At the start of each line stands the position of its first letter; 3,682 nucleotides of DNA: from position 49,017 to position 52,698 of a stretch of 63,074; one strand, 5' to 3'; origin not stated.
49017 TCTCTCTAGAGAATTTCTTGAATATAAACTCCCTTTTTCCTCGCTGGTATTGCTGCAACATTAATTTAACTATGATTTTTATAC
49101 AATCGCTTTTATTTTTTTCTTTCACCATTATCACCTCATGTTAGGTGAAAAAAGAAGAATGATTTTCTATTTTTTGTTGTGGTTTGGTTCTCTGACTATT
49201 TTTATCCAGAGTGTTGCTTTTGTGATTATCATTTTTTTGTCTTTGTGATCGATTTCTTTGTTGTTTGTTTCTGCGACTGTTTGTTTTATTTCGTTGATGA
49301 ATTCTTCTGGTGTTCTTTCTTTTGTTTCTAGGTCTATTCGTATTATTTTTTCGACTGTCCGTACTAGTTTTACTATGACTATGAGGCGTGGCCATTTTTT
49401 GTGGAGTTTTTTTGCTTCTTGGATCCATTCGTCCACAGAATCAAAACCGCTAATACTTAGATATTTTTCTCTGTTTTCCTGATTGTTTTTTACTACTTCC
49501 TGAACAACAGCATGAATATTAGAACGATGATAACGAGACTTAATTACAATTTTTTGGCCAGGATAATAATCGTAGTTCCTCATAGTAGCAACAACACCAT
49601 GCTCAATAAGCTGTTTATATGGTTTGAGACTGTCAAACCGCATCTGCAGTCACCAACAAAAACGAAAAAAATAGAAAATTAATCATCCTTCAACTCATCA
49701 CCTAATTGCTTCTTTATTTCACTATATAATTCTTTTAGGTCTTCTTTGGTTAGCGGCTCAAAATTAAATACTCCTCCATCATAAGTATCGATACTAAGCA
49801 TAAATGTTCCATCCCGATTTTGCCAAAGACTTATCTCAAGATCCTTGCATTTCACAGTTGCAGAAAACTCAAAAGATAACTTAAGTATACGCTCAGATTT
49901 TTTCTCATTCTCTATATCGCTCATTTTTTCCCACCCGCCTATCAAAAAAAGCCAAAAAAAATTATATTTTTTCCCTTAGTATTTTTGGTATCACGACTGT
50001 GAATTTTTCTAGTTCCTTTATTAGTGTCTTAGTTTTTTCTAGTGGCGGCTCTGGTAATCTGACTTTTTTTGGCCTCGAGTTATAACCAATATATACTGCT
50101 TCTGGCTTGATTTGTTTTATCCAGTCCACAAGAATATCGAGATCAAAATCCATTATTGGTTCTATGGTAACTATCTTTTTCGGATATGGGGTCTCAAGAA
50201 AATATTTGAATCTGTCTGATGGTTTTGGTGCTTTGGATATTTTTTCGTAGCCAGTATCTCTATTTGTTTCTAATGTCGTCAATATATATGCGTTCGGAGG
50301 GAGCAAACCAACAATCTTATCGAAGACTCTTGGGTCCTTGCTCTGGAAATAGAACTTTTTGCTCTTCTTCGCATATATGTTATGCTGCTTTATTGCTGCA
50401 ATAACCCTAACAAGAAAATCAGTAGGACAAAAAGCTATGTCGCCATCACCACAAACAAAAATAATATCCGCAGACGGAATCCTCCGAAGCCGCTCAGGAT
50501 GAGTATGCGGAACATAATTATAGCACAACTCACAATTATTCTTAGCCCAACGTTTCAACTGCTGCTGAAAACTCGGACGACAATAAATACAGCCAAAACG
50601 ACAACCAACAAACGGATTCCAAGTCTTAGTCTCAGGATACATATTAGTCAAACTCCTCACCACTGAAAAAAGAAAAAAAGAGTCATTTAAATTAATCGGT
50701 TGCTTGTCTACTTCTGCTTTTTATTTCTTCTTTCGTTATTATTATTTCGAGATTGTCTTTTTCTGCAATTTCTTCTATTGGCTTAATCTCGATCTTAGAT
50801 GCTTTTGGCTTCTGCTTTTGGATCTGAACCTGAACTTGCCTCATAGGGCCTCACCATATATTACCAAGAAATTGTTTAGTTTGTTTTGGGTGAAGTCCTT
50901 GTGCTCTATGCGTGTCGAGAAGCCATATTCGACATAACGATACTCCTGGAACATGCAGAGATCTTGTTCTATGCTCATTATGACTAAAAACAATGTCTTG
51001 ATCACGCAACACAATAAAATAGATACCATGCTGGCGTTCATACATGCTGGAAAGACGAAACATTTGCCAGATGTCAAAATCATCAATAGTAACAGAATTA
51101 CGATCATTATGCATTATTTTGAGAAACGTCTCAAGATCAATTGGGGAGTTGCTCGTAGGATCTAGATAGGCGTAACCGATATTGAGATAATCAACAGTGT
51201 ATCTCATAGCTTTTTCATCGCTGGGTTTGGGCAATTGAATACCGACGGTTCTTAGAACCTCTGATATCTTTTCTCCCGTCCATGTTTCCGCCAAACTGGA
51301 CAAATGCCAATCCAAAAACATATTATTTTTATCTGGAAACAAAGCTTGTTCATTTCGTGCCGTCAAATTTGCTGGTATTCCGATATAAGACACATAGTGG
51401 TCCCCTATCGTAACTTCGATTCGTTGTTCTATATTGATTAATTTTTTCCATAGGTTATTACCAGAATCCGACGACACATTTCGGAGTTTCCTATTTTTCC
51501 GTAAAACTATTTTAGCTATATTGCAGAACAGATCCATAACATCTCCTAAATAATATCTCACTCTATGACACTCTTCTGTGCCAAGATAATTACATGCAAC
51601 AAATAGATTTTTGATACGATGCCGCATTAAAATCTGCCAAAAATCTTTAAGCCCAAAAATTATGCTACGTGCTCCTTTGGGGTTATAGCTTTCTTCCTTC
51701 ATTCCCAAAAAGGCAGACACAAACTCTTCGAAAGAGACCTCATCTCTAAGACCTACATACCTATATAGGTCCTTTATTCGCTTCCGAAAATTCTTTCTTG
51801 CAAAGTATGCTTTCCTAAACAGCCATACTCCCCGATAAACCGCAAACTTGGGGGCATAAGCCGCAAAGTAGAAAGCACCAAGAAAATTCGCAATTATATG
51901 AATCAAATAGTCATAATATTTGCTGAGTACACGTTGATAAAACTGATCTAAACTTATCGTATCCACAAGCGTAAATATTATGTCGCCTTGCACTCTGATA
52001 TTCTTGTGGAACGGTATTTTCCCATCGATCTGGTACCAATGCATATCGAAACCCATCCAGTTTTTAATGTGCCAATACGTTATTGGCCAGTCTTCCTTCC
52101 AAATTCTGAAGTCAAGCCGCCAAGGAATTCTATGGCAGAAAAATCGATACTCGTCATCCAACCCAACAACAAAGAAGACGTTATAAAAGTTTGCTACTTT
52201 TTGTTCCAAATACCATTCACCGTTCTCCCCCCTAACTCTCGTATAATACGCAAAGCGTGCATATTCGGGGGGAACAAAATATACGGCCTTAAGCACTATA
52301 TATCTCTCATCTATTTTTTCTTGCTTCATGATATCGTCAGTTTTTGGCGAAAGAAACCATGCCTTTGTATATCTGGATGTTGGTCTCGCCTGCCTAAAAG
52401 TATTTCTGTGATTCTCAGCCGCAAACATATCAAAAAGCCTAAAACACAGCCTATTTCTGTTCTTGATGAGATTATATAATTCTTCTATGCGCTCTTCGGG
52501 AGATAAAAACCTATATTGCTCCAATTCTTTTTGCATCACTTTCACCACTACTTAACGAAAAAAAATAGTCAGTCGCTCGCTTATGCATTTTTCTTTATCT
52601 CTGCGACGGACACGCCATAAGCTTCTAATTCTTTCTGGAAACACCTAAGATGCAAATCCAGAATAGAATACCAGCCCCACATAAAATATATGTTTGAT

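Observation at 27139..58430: About 40 copies of a 22-24 nt cassette punctuating nearly every gene between 27 and 58 kb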

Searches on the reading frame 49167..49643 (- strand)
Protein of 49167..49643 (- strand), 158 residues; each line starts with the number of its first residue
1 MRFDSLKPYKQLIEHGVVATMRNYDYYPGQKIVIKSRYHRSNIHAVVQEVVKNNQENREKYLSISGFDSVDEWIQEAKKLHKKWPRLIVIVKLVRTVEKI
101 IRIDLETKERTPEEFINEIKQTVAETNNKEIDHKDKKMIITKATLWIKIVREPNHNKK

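Call 47: search_protein_families(library=pfam, proteins=[window:49167-49643:-], max_evalue=0.01)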
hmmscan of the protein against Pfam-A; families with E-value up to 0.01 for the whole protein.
window:49167-49643:- (158 aa): 1 family
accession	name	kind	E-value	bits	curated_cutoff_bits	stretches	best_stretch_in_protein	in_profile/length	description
PF09202.17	Rio2_N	-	0.0048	17.6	27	0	16-55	14-53/82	Rio2, N-terminal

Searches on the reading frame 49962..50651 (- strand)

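Call 47: search_protein_families(library=pfam, proteins=[window:49962-50651:-], max_evalue=0.01)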
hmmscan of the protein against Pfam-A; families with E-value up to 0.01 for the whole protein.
window:49962-50651:- (229 aa): 3 families
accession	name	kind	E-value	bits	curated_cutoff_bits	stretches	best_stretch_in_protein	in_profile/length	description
PF04055.27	Radical_SAM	-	0.0035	18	29.5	1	12-153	2-131/166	Radical SAM superfamily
PF07505.17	DUF5131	-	0.0039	17.2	28.9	1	8-167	8-164/243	Protein of unknown function (DUF5131)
PF23626.1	CCD_aECM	-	0.0066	16.8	27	0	32-50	20-38/54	aECM cysteine-cradle domain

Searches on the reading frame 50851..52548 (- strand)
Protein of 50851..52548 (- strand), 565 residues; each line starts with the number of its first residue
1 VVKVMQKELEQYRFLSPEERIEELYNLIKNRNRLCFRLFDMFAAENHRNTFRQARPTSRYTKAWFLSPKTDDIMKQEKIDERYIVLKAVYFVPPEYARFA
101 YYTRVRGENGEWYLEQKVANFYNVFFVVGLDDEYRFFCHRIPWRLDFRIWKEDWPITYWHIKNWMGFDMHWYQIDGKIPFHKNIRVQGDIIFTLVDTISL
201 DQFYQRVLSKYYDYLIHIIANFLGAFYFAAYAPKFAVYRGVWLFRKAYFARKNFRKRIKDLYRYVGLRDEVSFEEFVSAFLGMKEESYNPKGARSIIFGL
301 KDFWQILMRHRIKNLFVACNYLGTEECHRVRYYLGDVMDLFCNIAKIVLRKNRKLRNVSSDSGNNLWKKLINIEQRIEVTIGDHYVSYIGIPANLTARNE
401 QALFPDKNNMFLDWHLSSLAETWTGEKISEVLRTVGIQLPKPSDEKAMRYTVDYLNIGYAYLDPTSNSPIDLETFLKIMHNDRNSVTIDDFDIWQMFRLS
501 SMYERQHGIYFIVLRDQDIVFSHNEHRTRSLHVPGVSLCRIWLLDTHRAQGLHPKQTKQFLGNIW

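Call 6: search_protein_families(library=pfam, proteins=[window:50851-52548:-], max_evalue=0.01)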
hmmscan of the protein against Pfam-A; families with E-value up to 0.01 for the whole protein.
window:50851-52548:- (565 aa): 0 families

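Call 9: search_protein_families(library=phrogs, proteins=[window:50851-52536:-], max_evalue=0.01)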
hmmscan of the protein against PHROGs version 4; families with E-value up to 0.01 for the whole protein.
window:50851-52536:- (561 aa): 0 families

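Call 90: find_homologous_proteins(query=window:50851-52536:-, max_evalue=0.001)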
Query window:50851-52536:- (561 aa): 1 proteins with E <= 0.001 among 4445 candidates.
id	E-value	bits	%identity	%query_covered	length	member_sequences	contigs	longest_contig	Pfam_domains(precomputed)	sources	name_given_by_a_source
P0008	0.0e+0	1323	100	100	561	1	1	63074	-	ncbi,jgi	ncbi:MAG: hypothetical protein Q6363_008120 [Candidatus Njordarchaeota archaeon]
